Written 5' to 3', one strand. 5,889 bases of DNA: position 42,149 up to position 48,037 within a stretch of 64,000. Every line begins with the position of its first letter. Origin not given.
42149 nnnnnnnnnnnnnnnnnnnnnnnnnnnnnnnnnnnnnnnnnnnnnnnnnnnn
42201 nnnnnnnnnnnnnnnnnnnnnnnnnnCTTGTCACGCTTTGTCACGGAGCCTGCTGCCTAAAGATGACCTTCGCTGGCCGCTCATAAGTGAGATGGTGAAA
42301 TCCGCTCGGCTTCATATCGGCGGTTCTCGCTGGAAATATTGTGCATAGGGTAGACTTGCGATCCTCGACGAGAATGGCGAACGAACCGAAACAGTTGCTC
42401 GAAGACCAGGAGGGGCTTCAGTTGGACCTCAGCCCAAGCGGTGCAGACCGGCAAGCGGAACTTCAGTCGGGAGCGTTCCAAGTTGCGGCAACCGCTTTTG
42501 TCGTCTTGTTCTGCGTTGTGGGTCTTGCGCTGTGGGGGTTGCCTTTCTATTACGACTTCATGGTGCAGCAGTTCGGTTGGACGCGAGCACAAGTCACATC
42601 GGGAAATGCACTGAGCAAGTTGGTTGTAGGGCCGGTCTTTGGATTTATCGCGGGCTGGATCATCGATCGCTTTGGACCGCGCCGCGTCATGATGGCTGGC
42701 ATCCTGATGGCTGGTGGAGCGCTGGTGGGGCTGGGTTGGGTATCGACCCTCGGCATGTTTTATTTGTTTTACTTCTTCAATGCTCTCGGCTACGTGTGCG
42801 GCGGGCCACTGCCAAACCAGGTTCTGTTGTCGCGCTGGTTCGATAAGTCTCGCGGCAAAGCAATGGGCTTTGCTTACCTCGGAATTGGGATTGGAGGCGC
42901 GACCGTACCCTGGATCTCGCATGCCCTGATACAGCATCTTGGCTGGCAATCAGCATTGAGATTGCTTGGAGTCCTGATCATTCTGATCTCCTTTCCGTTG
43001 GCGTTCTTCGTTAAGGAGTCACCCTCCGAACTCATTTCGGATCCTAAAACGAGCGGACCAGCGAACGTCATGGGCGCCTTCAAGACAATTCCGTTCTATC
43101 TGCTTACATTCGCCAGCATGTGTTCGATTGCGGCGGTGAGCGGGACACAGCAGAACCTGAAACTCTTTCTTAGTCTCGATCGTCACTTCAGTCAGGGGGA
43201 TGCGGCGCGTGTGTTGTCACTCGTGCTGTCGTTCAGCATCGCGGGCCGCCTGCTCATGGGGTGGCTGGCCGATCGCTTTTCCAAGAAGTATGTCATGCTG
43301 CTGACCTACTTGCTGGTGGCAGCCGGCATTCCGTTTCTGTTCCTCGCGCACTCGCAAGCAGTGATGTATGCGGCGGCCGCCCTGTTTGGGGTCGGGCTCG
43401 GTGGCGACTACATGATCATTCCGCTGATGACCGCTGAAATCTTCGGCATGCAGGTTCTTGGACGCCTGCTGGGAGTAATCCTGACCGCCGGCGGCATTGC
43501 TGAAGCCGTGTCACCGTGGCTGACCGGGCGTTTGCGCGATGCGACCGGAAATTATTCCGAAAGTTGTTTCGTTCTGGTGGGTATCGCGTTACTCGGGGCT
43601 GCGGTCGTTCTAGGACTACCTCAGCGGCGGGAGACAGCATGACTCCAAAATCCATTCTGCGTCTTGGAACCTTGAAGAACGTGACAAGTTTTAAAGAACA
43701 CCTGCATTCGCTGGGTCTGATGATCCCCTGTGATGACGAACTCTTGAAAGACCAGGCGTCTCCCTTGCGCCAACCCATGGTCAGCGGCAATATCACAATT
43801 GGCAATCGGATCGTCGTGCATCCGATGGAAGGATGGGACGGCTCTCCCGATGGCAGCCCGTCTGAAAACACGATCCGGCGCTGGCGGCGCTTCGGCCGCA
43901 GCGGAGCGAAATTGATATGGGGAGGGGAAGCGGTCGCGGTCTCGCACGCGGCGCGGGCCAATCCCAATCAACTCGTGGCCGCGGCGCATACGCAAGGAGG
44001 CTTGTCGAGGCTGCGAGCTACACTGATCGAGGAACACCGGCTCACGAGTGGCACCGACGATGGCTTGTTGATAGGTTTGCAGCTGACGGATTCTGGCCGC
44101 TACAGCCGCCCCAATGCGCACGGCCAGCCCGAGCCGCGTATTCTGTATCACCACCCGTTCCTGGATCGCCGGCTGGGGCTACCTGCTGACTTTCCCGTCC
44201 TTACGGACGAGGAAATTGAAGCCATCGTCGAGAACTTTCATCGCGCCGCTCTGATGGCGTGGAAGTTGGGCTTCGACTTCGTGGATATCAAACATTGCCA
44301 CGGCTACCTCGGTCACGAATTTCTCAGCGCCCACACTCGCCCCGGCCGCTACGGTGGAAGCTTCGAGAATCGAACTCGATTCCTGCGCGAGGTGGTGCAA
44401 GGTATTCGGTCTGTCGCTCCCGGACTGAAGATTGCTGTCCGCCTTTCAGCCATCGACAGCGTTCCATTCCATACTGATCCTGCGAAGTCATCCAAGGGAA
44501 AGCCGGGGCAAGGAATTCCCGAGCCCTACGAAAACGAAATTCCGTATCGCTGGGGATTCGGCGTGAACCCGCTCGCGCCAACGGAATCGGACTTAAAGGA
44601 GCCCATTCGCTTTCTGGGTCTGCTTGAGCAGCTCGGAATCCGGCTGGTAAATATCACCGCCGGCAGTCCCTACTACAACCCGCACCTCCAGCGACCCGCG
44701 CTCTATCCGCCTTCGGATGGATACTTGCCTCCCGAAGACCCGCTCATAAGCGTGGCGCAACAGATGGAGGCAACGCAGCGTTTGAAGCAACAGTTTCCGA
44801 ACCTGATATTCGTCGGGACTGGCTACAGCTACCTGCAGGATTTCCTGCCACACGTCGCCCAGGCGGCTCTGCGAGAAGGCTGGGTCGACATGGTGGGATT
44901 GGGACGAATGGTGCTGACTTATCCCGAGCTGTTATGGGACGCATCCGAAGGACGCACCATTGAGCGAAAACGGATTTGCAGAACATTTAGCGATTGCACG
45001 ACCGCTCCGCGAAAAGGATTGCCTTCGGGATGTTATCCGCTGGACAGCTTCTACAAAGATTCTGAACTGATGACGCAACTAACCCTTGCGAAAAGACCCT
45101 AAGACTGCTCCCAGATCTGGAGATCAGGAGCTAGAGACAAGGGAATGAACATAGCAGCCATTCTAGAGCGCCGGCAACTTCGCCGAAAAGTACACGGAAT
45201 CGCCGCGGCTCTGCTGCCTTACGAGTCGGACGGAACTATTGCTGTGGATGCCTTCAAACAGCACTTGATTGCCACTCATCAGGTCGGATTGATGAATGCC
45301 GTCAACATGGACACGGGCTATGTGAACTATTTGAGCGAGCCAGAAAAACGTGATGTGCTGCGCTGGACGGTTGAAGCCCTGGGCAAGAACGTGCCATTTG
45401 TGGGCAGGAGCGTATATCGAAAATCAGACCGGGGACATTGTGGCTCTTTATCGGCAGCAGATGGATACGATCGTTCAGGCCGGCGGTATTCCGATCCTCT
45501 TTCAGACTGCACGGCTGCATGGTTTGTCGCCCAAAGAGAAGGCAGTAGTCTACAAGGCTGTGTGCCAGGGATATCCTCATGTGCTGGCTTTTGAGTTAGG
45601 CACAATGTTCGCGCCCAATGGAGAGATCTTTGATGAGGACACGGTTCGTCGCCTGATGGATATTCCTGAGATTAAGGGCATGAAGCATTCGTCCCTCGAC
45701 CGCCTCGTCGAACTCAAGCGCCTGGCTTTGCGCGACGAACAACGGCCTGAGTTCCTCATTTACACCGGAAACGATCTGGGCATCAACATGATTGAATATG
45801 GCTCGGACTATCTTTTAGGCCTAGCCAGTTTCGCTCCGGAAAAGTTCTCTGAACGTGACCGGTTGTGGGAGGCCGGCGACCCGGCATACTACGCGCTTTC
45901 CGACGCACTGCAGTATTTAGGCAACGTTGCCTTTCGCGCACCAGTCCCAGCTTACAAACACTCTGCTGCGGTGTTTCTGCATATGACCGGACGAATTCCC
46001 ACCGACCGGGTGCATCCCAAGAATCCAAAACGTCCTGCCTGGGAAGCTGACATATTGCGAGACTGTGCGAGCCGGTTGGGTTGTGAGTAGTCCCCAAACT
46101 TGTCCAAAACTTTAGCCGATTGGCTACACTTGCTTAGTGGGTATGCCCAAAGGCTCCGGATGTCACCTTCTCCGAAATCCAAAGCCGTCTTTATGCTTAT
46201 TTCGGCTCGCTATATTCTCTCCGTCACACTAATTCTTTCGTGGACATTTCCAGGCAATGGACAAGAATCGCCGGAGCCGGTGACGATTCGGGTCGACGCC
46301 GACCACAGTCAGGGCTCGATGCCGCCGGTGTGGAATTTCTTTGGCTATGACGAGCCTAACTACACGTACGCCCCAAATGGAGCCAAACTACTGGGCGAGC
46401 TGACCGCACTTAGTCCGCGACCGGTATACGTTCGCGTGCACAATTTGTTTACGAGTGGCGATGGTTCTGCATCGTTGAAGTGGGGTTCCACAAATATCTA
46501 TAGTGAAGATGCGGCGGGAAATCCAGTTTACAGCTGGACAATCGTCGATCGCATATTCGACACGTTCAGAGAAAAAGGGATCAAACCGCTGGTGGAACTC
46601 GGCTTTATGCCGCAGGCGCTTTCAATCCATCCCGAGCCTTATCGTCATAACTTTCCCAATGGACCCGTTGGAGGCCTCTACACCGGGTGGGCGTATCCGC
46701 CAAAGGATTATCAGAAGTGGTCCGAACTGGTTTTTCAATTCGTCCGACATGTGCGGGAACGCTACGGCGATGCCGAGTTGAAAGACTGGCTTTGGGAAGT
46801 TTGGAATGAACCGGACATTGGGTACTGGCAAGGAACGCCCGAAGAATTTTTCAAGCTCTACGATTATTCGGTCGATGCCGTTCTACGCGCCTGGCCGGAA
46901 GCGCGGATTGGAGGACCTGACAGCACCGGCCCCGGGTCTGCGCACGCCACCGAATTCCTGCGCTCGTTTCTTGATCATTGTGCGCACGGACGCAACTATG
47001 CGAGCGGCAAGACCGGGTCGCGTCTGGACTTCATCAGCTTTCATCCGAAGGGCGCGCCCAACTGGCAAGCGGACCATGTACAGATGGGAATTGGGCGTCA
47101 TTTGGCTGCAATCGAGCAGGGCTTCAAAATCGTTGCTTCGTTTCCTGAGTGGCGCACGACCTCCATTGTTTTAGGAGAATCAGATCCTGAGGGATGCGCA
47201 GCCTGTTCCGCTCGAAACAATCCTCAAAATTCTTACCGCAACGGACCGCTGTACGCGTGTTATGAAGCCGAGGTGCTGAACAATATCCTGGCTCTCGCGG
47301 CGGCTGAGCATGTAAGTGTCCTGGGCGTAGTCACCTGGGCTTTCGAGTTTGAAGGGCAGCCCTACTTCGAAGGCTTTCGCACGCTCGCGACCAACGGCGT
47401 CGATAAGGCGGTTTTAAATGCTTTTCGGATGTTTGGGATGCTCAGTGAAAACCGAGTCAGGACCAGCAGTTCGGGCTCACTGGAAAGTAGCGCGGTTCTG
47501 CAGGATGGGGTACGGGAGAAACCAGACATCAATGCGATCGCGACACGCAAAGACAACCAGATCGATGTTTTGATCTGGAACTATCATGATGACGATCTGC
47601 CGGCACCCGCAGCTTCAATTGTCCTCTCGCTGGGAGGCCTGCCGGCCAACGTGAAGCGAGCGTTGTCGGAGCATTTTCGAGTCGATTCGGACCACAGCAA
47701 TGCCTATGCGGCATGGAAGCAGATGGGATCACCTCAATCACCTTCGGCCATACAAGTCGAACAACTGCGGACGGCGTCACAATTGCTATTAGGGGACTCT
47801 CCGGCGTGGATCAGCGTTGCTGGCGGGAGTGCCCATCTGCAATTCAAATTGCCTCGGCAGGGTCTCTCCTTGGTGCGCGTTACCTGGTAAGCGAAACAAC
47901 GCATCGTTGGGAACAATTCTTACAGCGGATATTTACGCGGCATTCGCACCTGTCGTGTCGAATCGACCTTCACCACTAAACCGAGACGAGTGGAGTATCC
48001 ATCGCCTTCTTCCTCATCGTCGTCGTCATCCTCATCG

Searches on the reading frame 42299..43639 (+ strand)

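Call 33: search_protein_families(library=pfam, proteins=[window:42299-43639:+], max_evalue=0.0001)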
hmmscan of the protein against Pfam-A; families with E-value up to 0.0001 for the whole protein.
window:42299-43639:+ (447 aa): 2 families
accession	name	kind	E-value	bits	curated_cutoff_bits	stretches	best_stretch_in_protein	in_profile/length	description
PF07690.21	MFS_1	-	7.8e-41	140.6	33.4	2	69-308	3-246/347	Major Facilitator Superfamily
PF00083.30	Sugar_tr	-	1.2e-10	41.3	22.3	1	298-439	44-190/452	Sugar (and other) transporter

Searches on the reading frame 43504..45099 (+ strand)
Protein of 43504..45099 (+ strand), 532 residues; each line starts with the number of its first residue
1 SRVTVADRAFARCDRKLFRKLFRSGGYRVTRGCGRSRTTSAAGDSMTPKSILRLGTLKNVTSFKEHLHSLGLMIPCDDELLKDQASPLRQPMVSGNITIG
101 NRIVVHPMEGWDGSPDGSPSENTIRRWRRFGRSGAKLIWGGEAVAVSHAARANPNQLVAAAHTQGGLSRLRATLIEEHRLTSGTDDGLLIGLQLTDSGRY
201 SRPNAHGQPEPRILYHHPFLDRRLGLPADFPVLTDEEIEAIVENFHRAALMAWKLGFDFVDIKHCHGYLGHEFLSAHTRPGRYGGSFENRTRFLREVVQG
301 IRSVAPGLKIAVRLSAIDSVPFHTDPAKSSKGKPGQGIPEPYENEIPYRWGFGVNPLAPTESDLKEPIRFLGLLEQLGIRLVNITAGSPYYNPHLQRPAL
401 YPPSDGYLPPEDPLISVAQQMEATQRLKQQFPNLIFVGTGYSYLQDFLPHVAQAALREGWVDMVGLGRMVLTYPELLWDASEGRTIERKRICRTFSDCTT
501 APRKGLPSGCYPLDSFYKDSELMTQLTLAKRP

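Call 33: search_protein_families(library=pfam, proteins=[window:43504-45099:+], max_evalue=0.0001)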
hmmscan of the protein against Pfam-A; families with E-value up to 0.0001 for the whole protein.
window:43504-45099:+ (532 aa): 1 family
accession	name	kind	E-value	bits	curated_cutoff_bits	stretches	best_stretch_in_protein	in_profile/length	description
PF00724.26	Oxidored_FMN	-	1.3e-25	90.8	27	1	89-320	3-231/342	NADH:flavin oxidoreductase / NADH oxidase family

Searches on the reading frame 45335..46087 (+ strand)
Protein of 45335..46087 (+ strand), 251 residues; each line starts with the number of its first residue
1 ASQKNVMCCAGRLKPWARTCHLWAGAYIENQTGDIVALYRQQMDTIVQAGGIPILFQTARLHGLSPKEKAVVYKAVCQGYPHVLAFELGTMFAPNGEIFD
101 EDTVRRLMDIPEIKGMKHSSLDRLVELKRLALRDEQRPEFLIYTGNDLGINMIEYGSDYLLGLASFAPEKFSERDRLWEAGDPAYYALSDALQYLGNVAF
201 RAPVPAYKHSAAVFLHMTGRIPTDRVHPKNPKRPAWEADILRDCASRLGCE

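Call 34: search_protein_families(library=pfam, proteins=[window:45335-46087:+], max_evalue=0.0001)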
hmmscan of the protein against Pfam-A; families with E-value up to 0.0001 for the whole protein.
window:45335-46087:+ (251 aa): 1 family
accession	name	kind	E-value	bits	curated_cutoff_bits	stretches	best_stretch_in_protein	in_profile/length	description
PF06187.17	DUF993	-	1.5e-07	31.1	24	1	18-219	115-330/382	Protein of unknown function (DUF993)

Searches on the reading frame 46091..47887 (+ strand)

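Call 33: search_protein_families(library=pfam, proteins=[window:46091-47887:+], max_evalue=0.0001)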
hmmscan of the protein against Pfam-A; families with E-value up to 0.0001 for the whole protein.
window:46091-47887:+ (599 aa): 1 family
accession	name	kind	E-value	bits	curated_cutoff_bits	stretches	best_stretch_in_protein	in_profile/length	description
PF01229.23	Glyco_hydro_39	-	2.1e-55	188.8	26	1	135-564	62-456/472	Glycosyl hydrolases family 39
